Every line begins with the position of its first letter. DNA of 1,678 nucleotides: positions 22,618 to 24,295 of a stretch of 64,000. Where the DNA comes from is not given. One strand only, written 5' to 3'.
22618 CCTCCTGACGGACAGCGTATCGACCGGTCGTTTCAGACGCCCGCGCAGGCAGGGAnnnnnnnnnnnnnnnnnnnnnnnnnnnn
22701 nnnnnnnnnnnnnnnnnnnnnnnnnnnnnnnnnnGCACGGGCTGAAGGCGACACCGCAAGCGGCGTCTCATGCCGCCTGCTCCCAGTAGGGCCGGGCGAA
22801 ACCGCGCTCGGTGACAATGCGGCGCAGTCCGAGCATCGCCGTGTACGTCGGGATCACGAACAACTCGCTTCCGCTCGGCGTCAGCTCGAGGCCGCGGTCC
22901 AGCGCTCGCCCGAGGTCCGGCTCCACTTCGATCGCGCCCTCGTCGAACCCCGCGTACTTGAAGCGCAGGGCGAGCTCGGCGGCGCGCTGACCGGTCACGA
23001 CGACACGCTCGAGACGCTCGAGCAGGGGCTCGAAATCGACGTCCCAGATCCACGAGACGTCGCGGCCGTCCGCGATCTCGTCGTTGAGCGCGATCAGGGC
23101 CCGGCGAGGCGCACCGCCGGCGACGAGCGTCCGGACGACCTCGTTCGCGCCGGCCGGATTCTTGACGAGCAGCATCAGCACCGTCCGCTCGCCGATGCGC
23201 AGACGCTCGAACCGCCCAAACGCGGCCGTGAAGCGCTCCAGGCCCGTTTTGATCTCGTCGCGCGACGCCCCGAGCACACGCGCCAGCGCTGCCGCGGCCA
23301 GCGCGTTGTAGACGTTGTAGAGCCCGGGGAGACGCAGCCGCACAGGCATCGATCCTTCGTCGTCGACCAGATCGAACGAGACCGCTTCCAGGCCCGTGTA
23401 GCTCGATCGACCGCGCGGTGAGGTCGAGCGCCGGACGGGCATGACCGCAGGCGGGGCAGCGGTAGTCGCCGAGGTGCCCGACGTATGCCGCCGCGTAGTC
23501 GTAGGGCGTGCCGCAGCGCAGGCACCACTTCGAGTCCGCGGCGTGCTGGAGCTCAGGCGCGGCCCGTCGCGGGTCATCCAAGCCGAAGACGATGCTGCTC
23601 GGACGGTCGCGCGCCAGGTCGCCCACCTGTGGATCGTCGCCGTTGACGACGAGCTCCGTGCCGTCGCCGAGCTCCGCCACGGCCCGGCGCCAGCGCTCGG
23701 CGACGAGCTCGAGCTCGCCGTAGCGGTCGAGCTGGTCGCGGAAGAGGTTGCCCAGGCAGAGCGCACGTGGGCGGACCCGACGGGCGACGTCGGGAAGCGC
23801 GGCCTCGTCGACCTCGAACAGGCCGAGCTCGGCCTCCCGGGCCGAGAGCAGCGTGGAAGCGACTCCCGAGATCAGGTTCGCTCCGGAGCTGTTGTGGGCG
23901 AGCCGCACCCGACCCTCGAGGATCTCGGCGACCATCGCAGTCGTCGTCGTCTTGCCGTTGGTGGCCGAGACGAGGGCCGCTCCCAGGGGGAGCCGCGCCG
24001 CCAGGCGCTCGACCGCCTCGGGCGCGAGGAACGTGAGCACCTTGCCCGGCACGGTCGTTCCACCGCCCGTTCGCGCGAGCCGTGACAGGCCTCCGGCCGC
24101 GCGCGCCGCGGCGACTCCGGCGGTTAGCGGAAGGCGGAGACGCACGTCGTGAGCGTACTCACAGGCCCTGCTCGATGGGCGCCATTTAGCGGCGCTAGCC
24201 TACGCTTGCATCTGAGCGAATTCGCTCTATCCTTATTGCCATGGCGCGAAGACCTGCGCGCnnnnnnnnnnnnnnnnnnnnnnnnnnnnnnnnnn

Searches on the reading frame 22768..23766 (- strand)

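Call 15: search_protein_families(library=pfam, proteins=[window:22768-23766:-])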
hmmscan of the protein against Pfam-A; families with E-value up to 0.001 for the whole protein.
window:22768-23766:- (332 aa): 1 family
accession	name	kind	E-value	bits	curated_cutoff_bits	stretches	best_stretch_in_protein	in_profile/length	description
PF08353.15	MurT_C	-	3.2e-33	114.5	25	1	200-311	1-110/110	MurT ligase C-terminal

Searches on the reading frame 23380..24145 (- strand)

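Call 15: search_protein_families(library=pfam, proteins=[window:23380-24145:-])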
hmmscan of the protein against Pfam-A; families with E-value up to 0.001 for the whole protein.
window:23380-24145:- (255 aa): 1 family
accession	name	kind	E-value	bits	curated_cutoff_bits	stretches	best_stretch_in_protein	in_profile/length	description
PF08245.18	Mur_ligase_M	-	7.6e-11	42.8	24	1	62-193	4-151/200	Mur ligase middle domain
